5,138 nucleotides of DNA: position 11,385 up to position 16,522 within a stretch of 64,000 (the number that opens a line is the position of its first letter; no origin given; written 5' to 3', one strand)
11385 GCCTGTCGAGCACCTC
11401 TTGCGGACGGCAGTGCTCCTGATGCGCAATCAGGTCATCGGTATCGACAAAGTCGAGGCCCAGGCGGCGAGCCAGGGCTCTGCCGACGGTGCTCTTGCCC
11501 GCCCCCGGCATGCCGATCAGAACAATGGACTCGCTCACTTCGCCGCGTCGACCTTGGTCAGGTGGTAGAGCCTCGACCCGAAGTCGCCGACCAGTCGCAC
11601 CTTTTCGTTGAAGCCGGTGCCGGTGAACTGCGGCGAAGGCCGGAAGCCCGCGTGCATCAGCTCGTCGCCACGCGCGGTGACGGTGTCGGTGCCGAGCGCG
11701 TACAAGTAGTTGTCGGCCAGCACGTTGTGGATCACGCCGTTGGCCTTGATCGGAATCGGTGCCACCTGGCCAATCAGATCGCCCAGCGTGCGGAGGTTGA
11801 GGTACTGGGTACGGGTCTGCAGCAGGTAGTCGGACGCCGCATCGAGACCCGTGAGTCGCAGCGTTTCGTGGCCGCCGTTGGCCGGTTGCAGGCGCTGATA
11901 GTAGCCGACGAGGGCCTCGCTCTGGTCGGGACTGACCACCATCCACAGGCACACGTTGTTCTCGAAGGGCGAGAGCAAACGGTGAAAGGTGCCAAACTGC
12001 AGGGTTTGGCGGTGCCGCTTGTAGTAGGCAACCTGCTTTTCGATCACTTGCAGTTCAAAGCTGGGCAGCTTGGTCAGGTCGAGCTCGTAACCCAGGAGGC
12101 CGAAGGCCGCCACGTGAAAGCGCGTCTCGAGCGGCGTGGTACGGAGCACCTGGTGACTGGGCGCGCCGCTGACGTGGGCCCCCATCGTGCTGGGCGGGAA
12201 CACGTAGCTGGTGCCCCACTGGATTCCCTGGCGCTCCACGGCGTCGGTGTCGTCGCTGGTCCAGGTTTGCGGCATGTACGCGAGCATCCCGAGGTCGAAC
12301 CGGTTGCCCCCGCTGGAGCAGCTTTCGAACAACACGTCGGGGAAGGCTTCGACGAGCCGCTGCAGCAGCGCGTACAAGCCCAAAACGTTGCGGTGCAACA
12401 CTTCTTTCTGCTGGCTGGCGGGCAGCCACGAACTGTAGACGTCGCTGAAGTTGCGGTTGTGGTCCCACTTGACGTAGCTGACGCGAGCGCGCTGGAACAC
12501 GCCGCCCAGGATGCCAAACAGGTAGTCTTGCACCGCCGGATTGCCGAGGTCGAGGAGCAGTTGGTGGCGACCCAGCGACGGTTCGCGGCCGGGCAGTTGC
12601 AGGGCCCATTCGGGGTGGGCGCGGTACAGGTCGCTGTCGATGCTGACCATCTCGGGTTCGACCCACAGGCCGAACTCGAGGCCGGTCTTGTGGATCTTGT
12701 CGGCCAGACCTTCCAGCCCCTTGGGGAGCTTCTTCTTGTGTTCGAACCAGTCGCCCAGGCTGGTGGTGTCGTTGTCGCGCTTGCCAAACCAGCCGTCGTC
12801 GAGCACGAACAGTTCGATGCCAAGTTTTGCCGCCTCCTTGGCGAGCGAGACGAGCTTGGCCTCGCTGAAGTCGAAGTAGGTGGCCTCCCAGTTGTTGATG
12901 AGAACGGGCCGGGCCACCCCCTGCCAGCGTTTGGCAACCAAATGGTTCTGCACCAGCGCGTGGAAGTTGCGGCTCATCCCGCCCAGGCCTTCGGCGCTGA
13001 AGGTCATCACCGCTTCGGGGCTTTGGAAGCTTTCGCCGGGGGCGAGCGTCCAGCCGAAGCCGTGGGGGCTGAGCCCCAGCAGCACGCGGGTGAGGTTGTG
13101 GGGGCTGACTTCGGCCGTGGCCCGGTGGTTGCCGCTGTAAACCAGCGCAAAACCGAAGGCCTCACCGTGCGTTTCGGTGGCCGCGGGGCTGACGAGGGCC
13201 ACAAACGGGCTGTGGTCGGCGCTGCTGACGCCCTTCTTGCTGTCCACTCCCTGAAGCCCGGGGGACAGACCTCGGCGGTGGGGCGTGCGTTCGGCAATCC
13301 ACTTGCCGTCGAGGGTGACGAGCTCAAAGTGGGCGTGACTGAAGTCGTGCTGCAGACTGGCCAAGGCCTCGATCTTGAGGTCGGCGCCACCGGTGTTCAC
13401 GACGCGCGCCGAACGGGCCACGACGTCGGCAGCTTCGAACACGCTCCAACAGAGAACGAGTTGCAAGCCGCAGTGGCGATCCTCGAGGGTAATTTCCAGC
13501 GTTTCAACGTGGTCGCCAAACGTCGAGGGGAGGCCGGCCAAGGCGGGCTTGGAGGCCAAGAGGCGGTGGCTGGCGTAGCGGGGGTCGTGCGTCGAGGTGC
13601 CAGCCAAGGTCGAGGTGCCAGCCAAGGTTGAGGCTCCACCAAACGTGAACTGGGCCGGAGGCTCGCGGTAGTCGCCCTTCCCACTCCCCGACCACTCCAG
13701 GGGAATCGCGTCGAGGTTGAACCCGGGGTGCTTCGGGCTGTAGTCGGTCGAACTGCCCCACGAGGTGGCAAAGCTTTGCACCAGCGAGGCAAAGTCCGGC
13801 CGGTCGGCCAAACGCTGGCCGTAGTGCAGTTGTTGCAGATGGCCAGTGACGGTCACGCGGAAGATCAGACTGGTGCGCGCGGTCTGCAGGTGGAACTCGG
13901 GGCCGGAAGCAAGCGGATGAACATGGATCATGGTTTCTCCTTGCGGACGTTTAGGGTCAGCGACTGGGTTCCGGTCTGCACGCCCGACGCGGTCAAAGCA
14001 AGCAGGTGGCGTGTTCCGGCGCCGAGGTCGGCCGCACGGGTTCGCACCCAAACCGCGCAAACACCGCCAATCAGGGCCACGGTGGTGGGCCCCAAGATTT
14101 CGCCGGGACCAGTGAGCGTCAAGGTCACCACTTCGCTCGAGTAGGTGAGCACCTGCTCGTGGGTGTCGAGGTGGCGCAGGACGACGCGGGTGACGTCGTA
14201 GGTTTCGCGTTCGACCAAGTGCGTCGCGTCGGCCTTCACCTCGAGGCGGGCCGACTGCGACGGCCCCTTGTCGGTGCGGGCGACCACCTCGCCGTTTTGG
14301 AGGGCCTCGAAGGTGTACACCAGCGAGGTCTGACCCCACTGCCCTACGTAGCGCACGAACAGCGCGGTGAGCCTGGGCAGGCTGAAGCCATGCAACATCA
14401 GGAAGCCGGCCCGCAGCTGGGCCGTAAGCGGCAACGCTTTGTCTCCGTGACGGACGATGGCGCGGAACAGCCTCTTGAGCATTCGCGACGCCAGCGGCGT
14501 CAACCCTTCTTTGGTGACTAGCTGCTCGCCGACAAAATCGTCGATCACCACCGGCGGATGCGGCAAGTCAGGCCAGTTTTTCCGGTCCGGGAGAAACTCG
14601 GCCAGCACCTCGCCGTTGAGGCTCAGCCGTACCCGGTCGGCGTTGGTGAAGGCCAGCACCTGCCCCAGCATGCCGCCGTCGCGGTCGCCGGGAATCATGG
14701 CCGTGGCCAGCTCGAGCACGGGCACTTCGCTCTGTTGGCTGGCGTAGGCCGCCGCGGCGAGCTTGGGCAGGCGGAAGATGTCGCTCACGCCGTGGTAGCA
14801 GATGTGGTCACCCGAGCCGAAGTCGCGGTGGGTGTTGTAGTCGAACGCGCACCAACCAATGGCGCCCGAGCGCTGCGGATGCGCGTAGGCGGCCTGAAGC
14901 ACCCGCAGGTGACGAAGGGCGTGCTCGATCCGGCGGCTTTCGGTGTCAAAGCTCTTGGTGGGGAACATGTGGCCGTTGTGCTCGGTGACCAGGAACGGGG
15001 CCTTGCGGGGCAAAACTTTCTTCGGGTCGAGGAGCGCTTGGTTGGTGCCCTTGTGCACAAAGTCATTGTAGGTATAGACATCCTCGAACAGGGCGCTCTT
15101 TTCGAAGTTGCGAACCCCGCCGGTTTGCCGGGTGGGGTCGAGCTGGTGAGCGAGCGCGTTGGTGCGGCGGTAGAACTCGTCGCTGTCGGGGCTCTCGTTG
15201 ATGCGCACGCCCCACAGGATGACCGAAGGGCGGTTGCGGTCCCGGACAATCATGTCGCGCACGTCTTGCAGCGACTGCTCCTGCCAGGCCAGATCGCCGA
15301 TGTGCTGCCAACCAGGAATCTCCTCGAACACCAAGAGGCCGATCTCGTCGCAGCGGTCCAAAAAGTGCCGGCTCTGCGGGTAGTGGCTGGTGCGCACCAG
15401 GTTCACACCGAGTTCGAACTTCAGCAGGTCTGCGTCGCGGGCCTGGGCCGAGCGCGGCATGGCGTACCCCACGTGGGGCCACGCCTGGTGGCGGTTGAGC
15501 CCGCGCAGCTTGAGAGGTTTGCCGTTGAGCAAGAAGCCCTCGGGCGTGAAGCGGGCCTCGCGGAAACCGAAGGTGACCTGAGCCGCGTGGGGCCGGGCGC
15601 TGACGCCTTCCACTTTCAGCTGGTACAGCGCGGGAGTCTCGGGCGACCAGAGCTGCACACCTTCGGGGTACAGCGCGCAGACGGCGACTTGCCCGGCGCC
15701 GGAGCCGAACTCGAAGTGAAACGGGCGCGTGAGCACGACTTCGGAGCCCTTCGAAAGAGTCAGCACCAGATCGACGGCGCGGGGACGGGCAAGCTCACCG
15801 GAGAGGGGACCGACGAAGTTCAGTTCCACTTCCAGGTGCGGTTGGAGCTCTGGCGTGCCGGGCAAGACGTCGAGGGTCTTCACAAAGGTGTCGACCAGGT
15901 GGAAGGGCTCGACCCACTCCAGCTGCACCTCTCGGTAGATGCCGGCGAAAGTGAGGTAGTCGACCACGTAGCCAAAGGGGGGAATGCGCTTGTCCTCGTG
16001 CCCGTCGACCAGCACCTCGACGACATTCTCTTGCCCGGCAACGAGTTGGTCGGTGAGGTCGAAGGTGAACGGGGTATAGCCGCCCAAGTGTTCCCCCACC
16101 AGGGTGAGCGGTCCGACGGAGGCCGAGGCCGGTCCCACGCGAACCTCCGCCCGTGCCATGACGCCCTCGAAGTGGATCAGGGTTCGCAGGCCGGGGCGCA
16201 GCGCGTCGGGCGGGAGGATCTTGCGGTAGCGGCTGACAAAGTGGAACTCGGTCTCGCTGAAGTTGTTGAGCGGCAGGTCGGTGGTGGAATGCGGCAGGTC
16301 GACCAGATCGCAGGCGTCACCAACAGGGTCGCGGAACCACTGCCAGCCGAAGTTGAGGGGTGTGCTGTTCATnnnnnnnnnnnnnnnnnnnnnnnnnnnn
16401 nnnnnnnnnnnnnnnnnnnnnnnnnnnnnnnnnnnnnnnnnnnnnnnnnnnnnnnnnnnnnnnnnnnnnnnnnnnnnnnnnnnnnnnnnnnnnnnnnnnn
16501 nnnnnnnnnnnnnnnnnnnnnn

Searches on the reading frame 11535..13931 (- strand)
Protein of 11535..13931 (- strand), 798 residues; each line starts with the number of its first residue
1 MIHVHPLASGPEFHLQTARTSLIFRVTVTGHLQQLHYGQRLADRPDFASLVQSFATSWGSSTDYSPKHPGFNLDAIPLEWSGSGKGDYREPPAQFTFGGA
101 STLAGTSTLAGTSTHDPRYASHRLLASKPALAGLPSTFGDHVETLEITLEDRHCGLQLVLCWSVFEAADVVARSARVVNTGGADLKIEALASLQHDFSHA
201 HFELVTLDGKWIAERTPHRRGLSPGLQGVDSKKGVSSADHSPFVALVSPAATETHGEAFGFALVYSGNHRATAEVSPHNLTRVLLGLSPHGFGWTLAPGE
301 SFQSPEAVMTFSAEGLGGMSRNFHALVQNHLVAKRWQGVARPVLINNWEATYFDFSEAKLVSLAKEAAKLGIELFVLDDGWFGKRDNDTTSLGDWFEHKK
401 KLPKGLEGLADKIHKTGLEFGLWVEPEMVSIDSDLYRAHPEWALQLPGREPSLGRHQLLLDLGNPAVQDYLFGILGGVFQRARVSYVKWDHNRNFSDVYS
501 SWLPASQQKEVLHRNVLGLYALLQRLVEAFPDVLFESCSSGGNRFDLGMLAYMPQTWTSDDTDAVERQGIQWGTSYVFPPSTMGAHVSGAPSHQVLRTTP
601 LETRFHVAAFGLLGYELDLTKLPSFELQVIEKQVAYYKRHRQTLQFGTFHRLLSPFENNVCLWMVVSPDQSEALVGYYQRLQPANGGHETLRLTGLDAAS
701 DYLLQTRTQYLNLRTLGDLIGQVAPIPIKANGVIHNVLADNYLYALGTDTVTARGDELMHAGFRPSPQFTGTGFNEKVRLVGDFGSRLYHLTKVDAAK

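Call 20: search_protein_families(library=ncbifam, proteins=[window:11535-13928:-], max_evalue=0.00001)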
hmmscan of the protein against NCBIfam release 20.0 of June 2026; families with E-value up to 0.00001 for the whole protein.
window:11535-13928:- (797 aa): 1 family
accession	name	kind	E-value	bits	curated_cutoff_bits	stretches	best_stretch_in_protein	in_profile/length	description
NF053652.1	BtArabpyrBAD1528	equivalog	1.4e-22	79.5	1100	1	356-564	330-538/730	beta-L-arabinopyranosidase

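Call 58: search_protein_families(library=pfam, proteins=[window:11535-13931:-])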
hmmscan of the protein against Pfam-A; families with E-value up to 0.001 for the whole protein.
window:11535-13931:- (798 aa): 3 families
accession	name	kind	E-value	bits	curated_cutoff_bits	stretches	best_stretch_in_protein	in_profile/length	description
PF02065.24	Melibiase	-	1.5e-150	501.4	27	1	301-647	1-347/347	Melibiase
PF16875.11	Glyco_hydro_36N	-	4.8e-76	256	27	1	30-297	1-253/253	Glycosyl hydrolase family 36 N-terminal domain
PF16874.11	Glyco_hydro_36C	-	2.5e-19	69.9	27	1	661-791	2-77/77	Glycosyl hydrolase family 36 C-terminal domain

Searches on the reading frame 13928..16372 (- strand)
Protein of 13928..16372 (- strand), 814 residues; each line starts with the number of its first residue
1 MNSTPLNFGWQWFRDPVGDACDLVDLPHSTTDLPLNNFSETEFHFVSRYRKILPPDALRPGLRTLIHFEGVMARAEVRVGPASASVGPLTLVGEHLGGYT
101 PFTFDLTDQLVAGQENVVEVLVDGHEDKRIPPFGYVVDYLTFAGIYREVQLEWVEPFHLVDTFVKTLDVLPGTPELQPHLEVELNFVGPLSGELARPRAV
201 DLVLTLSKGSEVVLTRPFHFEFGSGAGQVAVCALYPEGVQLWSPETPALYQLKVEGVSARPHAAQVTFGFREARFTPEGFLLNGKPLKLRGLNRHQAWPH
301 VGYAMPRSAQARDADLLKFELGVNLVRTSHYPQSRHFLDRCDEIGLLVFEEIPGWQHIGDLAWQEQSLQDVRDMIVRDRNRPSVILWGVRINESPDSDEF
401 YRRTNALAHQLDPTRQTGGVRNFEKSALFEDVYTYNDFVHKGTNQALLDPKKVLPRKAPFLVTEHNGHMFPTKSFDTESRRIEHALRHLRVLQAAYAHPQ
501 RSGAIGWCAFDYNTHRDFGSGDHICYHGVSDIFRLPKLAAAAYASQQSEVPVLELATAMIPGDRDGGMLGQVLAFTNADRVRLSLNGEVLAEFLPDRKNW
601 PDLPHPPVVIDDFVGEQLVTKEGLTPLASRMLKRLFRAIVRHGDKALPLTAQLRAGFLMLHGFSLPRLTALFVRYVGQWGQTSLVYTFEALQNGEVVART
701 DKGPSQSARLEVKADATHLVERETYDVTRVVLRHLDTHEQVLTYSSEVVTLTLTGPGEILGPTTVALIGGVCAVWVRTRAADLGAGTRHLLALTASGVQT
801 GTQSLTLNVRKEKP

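Call 10: search_protein_families(library=pfam, proteins=[window:13928-16372:-])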
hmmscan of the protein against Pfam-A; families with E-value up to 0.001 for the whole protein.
window:13928-16372:- (814 aa): 4 families
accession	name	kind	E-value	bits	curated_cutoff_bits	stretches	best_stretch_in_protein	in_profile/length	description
PF02836.23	Glyco_hydro_2_C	-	1e-26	94.2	21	1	278-435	6-177/302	Glycosyl hydrolases family 2, TIM barrel domain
PF02837.24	Glyco_hydro_2_N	-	6.7e-06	26.6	28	1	63-151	83-165/169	Glycosyl hydrolases family 2, sugar binding domain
PF18565.7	Glyco_hydro2_C5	-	0.00025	21.3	32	1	710-765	1-68/103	Glycoside hydrolase family 2 C-terminal domain 5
PF00703.27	Glyco_hydro_2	-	0.00027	22.1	23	0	238-271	74-109/109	Glycosyl hydrolases family 2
